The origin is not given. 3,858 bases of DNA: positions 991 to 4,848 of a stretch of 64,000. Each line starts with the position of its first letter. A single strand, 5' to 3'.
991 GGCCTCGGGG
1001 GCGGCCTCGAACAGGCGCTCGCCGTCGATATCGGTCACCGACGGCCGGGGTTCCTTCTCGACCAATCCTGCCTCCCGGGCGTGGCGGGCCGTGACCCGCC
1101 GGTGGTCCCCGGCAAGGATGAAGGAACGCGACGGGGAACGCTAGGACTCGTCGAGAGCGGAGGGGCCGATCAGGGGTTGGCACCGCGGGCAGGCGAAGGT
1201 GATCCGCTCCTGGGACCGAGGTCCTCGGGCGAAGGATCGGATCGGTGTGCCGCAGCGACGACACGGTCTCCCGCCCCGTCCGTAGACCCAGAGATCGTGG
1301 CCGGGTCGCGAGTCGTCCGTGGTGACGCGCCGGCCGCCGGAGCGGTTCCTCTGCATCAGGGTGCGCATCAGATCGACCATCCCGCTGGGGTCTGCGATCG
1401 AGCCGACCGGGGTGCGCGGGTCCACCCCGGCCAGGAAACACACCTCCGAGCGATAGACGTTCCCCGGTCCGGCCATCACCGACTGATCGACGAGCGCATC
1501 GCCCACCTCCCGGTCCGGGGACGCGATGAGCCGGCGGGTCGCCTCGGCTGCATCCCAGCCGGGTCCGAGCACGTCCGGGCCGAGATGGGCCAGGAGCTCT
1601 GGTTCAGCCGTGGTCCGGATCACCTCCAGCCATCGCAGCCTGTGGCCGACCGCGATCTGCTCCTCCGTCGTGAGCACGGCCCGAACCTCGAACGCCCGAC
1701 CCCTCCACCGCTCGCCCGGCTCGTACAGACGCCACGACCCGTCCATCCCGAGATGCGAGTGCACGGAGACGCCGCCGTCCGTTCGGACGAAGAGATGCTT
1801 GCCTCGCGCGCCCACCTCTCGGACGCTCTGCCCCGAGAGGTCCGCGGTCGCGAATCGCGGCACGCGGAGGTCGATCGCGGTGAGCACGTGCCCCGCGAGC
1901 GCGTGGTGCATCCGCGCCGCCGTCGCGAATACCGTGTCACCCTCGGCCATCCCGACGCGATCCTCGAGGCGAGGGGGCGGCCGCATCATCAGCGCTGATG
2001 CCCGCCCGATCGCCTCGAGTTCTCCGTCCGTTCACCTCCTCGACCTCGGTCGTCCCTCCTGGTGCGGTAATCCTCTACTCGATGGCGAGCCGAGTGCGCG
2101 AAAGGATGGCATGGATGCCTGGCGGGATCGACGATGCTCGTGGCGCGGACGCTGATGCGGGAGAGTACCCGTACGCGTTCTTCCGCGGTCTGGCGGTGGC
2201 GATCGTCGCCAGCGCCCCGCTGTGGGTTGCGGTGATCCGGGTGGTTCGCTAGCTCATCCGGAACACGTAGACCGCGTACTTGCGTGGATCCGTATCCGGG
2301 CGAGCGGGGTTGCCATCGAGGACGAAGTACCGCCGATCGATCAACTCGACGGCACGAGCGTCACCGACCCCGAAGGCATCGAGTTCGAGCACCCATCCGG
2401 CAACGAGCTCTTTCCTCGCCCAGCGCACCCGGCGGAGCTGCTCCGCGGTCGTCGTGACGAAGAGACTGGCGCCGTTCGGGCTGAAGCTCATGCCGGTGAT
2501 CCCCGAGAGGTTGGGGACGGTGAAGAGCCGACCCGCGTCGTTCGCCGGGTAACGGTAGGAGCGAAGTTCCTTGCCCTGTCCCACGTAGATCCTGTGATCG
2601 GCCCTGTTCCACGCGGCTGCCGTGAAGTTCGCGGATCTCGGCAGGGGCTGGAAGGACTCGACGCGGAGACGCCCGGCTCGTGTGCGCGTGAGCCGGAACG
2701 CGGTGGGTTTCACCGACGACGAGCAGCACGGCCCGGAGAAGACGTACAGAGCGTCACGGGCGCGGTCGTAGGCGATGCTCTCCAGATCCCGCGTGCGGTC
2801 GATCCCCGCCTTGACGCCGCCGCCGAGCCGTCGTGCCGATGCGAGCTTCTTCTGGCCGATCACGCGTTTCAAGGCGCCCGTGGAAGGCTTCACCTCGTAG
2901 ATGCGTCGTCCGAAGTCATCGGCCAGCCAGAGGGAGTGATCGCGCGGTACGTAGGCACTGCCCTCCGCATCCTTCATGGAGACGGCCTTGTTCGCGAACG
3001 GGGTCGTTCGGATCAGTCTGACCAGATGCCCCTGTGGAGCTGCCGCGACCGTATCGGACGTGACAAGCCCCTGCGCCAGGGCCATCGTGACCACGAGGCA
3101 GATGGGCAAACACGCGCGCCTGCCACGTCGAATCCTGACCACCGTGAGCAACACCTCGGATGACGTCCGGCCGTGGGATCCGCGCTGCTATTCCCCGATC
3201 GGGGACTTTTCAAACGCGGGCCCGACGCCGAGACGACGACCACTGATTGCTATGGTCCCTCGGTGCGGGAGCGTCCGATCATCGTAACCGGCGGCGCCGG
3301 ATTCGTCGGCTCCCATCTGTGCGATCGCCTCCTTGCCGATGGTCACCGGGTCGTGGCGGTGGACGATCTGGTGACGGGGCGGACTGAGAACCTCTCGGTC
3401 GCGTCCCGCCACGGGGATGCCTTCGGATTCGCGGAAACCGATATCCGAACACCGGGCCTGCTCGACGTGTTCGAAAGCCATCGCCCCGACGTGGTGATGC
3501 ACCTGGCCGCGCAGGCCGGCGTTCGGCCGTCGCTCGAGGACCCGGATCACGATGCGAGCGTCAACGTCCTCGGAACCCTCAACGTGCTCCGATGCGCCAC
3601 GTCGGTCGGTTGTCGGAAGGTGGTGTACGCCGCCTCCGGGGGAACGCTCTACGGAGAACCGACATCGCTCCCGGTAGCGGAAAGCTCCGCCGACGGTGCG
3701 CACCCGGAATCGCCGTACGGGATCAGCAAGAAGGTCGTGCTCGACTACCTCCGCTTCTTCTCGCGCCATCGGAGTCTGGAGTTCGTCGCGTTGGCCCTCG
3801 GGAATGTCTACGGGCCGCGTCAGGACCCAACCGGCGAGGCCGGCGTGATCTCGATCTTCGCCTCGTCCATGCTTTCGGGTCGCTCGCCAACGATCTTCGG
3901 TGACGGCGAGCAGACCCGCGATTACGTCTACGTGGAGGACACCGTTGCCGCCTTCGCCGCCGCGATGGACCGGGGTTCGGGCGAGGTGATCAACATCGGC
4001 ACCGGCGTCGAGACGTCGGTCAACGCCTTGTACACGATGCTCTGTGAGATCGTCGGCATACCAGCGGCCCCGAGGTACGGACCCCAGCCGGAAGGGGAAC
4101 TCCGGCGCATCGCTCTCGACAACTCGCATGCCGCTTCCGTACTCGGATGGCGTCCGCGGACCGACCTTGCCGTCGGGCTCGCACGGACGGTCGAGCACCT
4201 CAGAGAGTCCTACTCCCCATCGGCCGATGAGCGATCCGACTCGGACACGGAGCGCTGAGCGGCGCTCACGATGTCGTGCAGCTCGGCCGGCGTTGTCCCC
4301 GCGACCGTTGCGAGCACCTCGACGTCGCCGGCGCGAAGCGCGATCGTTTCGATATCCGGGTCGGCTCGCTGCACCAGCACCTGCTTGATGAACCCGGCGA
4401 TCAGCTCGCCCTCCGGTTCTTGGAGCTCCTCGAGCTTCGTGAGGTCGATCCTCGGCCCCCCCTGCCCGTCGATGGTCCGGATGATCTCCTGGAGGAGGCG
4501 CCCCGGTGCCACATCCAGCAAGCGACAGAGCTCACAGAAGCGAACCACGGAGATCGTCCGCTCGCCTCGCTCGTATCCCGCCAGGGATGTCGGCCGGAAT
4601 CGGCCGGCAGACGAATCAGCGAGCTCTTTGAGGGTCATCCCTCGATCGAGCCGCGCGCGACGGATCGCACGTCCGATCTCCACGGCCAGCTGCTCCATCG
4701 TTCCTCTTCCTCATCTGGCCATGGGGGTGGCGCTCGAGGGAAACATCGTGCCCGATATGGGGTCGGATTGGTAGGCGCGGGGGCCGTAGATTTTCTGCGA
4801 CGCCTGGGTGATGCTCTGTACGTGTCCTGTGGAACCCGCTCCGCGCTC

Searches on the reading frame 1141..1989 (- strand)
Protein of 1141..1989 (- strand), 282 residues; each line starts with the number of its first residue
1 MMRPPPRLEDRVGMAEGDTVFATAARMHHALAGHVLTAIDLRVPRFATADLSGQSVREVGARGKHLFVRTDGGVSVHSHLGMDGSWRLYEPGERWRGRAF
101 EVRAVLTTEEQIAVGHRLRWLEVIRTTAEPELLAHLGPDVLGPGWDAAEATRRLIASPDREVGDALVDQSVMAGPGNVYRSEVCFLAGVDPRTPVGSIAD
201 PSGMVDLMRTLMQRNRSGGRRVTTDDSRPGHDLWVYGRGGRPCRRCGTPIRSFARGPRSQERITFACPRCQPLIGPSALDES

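Call 38: search_protein_families(library=pfam, proteins=[window:1141-1989:-], max_evalue=0.0001)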
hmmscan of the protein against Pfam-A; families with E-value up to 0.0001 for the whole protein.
window:1141-1989:- (282 aa): 2 families
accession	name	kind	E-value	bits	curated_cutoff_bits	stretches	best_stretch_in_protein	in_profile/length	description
PF01149.29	Fapy_DNA_glyco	-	3.5e-10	41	25.5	1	14-110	1-104/117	Formamidopyrimidine-DNA glycosylase N-terminal domain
PF06831.19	H2TH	-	3.8e-09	36.8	34.7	1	136-199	1-63/93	Formamidopyrimidine-DNA glycosylase H2TH domain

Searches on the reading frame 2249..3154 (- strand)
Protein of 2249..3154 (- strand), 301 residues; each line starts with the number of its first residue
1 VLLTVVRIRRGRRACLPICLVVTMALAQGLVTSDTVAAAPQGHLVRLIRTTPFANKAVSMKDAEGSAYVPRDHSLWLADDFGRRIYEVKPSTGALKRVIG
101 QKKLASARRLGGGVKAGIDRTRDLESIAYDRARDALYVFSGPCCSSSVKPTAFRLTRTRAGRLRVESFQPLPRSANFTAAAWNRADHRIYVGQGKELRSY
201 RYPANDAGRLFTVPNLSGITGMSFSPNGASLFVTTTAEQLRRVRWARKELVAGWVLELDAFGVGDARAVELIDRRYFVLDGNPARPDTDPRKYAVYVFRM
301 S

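Call 38: search_protein_families(library=pfam, proteins=[window:2249-3154:-], max_evalue=0.0001)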
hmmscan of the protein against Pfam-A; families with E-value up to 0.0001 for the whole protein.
window:2249-3154:- (301 aa): 1 family
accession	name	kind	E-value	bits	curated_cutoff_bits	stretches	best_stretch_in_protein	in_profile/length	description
PF13449.12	Phytase-like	-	7.1e-06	26.6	27.6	1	45-140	47-142/284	Esterase-like activity of phytase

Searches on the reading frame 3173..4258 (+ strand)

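Call 38: search_protein_families(library=pfam, proteins=[window:3173-4258:+], max_evalue=0.0001)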
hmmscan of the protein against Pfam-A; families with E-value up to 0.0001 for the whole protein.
window:3173-4258:+ (361 aa): 6 families
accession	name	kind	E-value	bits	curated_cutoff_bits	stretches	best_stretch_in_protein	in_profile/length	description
PF01370.27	Epimerase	-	3.9e-57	193.9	20.9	1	36-276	1-240/240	NAD dependent epimerase/dehydratase family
PF16363.11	GDP_Man_Dehyd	-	5.3e-52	177.8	27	1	37-337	1-330/332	GDP-mannose 4,6 dehydratase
PF01073.25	3Beta_HSD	-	1.8e-15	57.2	22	1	37-264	1-228/280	3-beta hydroxysteroid dehydrogenase/isomerase family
PF02719.21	Polysacc_synt_2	-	7.3e-12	45.5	20.2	1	36-152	1-125/293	Polysaccharide biosynthesis protein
PF04321.23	RmlD_sub_bind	-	5.7e-09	35.9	27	1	36-186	3-129/287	RmlD substrate binding domain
PF07993.18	NAD_binding_4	-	7.8e-07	28.9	20.1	0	106-255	90-252/258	Male sterility protein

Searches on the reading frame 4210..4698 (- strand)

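Call 38: search_protein_families(library=pfam, proteins=[window:4210-4698:-], max_evalue=0.0001)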
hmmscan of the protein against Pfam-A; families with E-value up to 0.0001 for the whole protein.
window:4210-4698:- (162 aa): 4 families
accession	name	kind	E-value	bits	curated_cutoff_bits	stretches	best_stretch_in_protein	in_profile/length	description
PF01381.28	HTH_3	-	1.1e-07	32.2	23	1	12-65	1-52/55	Helix-turn-helix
PF21179.3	BldD-like_C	-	4.8e-07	29.9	27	1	84-143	4-63/70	DNA-binding protein BldD-like, C-terminal domain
PF13560.12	HTH_31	-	1.7e-06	28.7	27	1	7-69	1-61/64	Helix-turn-helix domain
PF12844.13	HTH_19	-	5.1e-05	23.5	30.2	0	9-70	1-60/64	Helix-turn-helix domain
